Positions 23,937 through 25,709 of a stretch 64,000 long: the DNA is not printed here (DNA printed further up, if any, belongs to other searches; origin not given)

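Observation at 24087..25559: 490-aa orphan protein wedged between a two-component system and tRNA-Glu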

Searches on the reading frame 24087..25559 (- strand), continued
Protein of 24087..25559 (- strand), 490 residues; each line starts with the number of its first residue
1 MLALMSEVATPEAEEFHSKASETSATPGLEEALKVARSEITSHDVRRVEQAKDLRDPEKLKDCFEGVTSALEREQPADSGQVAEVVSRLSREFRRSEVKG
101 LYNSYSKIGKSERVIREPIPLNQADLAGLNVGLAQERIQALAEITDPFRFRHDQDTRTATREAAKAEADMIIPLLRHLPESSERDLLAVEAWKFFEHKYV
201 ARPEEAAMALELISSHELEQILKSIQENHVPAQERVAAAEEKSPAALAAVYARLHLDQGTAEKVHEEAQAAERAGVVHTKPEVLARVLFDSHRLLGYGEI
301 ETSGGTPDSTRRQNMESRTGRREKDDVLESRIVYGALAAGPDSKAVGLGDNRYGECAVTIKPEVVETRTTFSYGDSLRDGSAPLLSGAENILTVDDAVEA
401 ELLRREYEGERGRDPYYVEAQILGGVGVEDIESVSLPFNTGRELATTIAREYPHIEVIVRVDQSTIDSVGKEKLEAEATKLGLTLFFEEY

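Call 57: find_encoding_contigs(protein=P0009, flank=8000, max_places=3)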
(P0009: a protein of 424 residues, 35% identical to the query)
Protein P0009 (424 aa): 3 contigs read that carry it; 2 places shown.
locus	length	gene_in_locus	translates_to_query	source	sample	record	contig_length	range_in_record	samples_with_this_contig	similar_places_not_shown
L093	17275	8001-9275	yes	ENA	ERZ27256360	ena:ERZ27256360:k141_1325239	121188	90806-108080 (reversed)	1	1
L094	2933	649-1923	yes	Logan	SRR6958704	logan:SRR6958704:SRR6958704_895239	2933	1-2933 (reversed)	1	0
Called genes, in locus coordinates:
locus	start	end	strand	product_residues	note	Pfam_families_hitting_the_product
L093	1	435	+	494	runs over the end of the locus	PF00749:tRNA-synt_1c, PF19269:Anticodon_2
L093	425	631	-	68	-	-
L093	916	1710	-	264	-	-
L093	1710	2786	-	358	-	-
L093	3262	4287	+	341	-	PF11258:DUF3048, PF17479:DUF3048_C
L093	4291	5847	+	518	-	PF00512:HisKA, PF02518:HATPase_c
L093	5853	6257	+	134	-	PF00072:Response_reg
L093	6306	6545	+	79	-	-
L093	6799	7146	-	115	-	-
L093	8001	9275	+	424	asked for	-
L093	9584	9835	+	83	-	-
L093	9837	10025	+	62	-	-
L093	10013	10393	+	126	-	PF00717:Peptidase_S24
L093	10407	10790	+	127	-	PF05635:23S_rRNA_IVP, PF22296:bAvd (weak)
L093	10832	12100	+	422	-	PF00817:IMS, PF11798:IMS_HHH (faint), PF11799:IMS_C, PF13438:DUF4113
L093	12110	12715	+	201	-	PF05711:TylF, PF13578:Methyltransf_24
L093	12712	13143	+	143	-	PF02590:SPOUT_MTase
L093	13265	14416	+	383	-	-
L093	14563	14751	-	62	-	PF19575:HTH_58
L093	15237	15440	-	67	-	-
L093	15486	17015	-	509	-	PF18928:DUF5677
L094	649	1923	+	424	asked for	-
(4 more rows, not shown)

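Call 60: find_encoding_contigs(protein=P0005, flank=10000, max_places=2)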
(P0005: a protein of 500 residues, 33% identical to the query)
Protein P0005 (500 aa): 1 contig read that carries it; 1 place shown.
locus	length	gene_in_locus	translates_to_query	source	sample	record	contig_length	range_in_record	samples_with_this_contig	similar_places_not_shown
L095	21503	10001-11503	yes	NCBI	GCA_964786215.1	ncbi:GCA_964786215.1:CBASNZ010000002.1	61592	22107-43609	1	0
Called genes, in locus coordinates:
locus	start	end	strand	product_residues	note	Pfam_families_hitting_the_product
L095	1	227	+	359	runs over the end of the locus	PF02463:SMC_N, PF13175:AAA_15, PF13476:AAA_23, PF13304:AAA_21 (weak)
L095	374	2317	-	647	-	PF01935:DUF87 (faint), PF19044:P-loop_TraG, PF12846:AAA_10 (weak)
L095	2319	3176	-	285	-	PF26593:TraC-like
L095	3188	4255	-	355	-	PF12666:PrgI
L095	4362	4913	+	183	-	-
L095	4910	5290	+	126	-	PF18895:T4SS_pilin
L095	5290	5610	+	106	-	PF18895:T4SS_pilin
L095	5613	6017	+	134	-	PF18895:T4SS_pilin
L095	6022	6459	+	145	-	PF18895:T4SS_pilin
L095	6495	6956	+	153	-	PF18895:T4SS_pilin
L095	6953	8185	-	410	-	PF09852:DUF2079 (faint)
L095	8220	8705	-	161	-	PF00011:HSP20, PF17886:ArsA_HSP20 (weak)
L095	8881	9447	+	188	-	-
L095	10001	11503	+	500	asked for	PF12294:DUF3626 (faint)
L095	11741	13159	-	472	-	-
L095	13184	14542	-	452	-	-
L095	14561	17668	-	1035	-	-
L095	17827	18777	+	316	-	-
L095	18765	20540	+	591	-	PF13620:CarboxypepD_reg (weak), PF26549:Tricorn_N (faint)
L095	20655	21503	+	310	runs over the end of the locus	-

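Call 61: find_encoding_contigs(protein=P0152, flank=10000, max_places=2)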
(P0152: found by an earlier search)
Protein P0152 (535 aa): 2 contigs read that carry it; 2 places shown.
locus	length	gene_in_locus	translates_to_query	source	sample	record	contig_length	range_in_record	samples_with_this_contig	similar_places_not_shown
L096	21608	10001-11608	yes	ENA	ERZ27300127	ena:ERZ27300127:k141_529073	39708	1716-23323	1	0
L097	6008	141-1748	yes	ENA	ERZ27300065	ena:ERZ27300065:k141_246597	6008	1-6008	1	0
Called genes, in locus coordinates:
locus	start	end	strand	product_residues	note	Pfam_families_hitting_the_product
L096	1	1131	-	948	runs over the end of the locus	?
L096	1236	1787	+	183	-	PF18895:T4SS_pilin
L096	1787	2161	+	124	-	PF18895:T4SS_pilin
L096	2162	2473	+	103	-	PF04956:TrbC (weak), PF18895:T4SS_pilin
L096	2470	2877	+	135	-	PF18895:T4SS_pilin (weak)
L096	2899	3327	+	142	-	PF18895:T4SS_pilin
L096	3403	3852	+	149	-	PF18895:T4SS_pilin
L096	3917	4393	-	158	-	PF00011:HSP20, PF17886:ArsA_HSP20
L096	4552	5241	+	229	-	PF00156:Pribosyltran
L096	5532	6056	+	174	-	-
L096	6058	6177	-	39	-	-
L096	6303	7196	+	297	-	PF03631:Virul_fac_BrkB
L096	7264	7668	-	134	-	PF06210:DUF1003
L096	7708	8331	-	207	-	PF01073:3Beta_HSD (weak), PF01113:DapB_N (weak), PF01370:Epimerase, PF05368:NmrA, PF13460:NAD_binding_10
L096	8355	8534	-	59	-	-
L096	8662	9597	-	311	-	PF02016:Peptidase_S66, PF17676:Peptidase_S66C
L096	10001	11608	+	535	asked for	PF12294:DUF3626 (faint)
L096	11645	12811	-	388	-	-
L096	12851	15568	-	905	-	PF00657:Lipase_GDSL, PF13472:Lipase_GDSL_2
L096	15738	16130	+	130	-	PF11969:DcpS_C, PF01230:HIT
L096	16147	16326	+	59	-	-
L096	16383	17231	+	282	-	PF13443:HTH_26 (faint), PF13560:HTH_31, PF01381:HTH_3, PF00702:Hydrolase, PF13419:HAD_2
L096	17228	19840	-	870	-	PF00133:tRNA-synt_1, PF09334:tRNA-synt_1g, PF13603:tRNA-synt_1_2, PF09334:tRNA-synt_1g, PF08264:Anticodon_1, PF10458:Val_tRNA-synt_C (weak)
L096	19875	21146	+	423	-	PF12840:HTH_20 (faint)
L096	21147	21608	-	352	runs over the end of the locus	PF02543:Carbam_trans_N (faint), PF00814:TsaD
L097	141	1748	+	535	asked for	PF12294:DUF3626 (faint)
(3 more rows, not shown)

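Call 62: find_encoding_contigs(protein=P0006, flank=10000, max_places=2)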
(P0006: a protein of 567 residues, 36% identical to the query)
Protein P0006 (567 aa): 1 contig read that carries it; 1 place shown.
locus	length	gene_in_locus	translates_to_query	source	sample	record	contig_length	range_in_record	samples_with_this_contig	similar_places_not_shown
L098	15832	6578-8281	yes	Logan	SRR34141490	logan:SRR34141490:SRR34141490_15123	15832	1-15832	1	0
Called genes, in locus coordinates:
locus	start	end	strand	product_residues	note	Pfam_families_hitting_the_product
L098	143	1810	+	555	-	PF03816:LytR_cpsA_psr, PF13399:LytR_C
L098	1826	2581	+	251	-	-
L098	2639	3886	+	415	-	PF00089:Trypsin, PF13365:Trypsin_2, PF13180:PDZ_2, PF00595:PDZ, PF17820:PDZ_6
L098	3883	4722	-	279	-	PF17827:PrmC_N, PF05175:MTS, PF06325:PrmA, PF13847:Methyltransf_31, PF08241:Methyltransf_11, PF08242:Methyltransf_12 (weak), PF13649:Methyltransf_25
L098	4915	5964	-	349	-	PF03462:PCRF, PF00472:RF-1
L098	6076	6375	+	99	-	-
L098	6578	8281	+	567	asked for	-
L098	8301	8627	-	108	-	PF01197:Ribosomal_L31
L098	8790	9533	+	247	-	PF00318:Ribosomal_S2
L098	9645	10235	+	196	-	PF00889:EF_TS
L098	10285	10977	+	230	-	-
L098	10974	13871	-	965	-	PF18885:DUF5648, PF00188:CAP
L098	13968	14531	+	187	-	PF01765:RRF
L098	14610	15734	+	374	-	PF13793:Pribosyltran_N, PF00156:Pribosyltran, PF14572:Pribosyl_synth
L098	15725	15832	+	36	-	?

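Call 79: search_protein_families(library=pfam, proteins=[P0017, P0020, P0024, P0032, P0062], max_evalue=0.0001)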
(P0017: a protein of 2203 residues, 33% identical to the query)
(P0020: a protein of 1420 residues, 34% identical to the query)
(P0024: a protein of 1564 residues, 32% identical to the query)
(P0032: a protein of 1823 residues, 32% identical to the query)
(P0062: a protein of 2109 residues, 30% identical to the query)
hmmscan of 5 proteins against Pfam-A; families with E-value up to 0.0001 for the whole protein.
P0017 (2203 aa): 3 families
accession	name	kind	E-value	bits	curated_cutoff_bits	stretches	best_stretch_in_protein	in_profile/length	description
PF12294.13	DUF3626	-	4.3e-19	69.1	27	2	998-1090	19-114/301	Protein of unknown function (DUF3626)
PF03496.20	ADPrib_exo_Tox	-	1.1e-09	38.4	23.4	1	1392-1488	97-190/196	ADP-ribosyltransferase exoenzyme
PF08281.18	Sigma70_r4_2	-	1.5e-05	25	25.7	0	1529-1553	12-37/54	Sigma-70, region 4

P0020 (1420 aa): 1 family
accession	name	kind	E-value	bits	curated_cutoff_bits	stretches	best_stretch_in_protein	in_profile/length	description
PF12294.13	DUF3626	-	5.3e-21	75.4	27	2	380-471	20-114/301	Protein of unknown function (DUF3626)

P0024 (1564 aa): 1 family
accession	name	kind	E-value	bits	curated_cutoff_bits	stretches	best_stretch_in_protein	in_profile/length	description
PF12294.13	DUF3626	-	3.9e-22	79.1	27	1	400-483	22-113/301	Protein of unknown function (DUF3626)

P0032 (1823 aa): 1 family
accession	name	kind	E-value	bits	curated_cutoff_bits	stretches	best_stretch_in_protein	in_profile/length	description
PF12294.13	DUF3626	-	6.4e-23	81.6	27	2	829-924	19-117/301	Protein of unknown function (DUF3626)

P0062 (2109 aa): 6 families
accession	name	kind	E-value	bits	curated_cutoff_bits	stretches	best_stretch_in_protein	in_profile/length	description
PF01743.26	PolyA_pol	-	1.3e-27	97.1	23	1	998-1117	3-125/126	Poly A polymerase head domain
PF12294.13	DUF3626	-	2.6e-26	92.8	27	1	1437-1528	19-115/301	Protein of unknown function (DUF3626)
PF12627.12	PolyA_pol_RNAbd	-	8.7e-09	35.5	22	1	1145-1184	1-40/64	Probable RNA and SrmB- binding site of polymerase A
PF13508.13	Acetyltransf_7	-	7.4e-07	29.9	27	0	204-262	13-67/84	Acetyltransferase (GNAT) domain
PF14542.12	Acetyltransf_CG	-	1.5e-06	28.7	30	0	1694-1735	8-50/80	GCN5-related N-acetyl-transferase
PF00583.31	Acetyltransf_1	-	5.5e-06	27.1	20.7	0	228-260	64-96/116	Acetyltransferase (GNAT) family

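Call 84: fold_search(model_id=the predicted structure, library=viral)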
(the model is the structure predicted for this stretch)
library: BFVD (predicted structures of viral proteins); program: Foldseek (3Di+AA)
matches with E <= 10: 374; with E <= 0.001: 9
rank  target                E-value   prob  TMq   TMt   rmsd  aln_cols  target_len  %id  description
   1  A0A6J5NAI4            4.4e-10  1.00  0.31  0.37  19.8       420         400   18  Uncharacterized protein [uncultured Caudovirales phage]
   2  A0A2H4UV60            2.7e-08  1.00  0.34  0.56   9.0       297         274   15  Uncharacterized protein [Bodo saltans virus]
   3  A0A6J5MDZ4            1.6e-07  1.00  0.30  0.15  14.0       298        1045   19  NAT_SF domain containing protein [uncultured Caudovirales phage]
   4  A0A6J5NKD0            3.5e-07  1.00  0.30  0.13  13.0       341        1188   19  Uncharacterized protein [uncultured Caudovirales phage]
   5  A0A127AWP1            6.4e-07  1.00  0.30  0.20   7.0       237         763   19  Uncharacterized protein [Bacillus phage SP-15]
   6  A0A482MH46            8.2e-07  1.00  0.29  0.23  11.6       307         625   20  DUF3626 domain-containing protein [Nodularia phage vB_NspS-kac65v161]
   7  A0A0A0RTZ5            3.9e-06  1.00  0.26  0.48   9.9       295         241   20  Uncharacterized protein [Mycobacterium phage Larenn]
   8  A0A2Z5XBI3            7.3e-06  1.00  0.26  0.39  11.1       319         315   21  (no name in the UniProt tables at hand)
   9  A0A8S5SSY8            3.5e-05  1.00  0.29  0.25  22.0       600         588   12  Minor capsid protein [Siphoviridae sp. ctv838]
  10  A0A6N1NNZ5            2.4e-03  1.00  0.25  0.63   4.6       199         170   10  Uncharacterized protein [Tupanvirus soda lake]
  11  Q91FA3                3.7e-03  1.00  0.26  0.56   6.2       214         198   14  Uncharacterized protein 422L [Invertebrate iridescent virus 6]
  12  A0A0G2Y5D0            8.8e-03  1.00  0.26  0.62   4.4       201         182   13  Uncharacterized protein [Acanthamoeba polyphaga mimivirus Kroon]
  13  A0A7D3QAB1            8.8e-03  1.00  0.22  0.48   8.4       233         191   11  (no name in the UniProt tables at hand)
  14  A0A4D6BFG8            9.6e-03  1.00  0.19  0.31   5.9       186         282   15  (no name in the UniProt tables at hand)
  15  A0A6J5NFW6            1.2e-02  1.00  0.19  0.28   7.8       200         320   17  Uncharacterized protein [uncultured Caudovirales phage]
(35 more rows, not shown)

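Call 89: search_protein_families(library=phrogs, proteins=[window:24087-25559:-, P0002, P0011, L008:9543-10358:+, L004:9479-10705:+, L003:2956-3234:+, L005:4032-4319:+], max_evalue=0.01)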
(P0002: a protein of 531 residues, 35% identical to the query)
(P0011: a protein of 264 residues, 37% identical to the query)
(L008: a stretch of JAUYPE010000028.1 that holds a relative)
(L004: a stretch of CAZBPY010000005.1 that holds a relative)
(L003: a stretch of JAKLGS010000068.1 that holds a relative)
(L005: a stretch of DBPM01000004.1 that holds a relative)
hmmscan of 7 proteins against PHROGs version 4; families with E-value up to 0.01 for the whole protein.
window:24087-25559:- (490 aa): 1 family
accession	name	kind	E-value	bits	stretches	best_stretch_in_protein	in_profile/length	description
phrog_8314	-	unknown function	0.0012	19.3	0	271-378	69-165/259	-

P0002 (531 aa): 1 family
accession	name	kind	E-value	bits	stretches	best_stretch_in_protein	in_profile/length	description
phrog_8314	-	unknown function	8.2e-06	26.4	1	309-470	77-236/259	-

P0011 (264 aa): 1 family
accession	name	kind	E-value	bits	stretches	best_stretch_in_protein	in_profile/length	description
phrog_8314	-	unknown function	0.0071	16.7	0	92-201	123-235/259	-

L008:9543-10358:+ (271 aa): 1 family
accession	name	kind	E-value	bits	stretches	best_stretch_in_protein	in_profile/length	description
phrog_8314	-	unknown function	0.00019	21.9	1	132-245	123-237/259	-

L004:9479-10705:+ (408 aa): 1 family
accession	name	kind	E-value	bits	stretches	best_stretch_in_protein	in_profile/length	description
phrog_8314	-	unknown function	5.2e-07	30.3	0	157-199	123-164/259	-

L003:2956-3234:+ (92 aa): 0 families

L005:4032-4319:+ (95 aa): 0 families

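Call 91: search_solved_structures(query=A2, max_evalue=1, show_alignments=1)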
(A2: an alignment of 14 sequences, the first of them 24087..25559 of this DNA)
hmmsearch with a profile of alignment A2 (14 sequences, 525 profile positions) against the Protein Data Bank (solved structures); distinct sequences matched with E-value up to 1: 0.
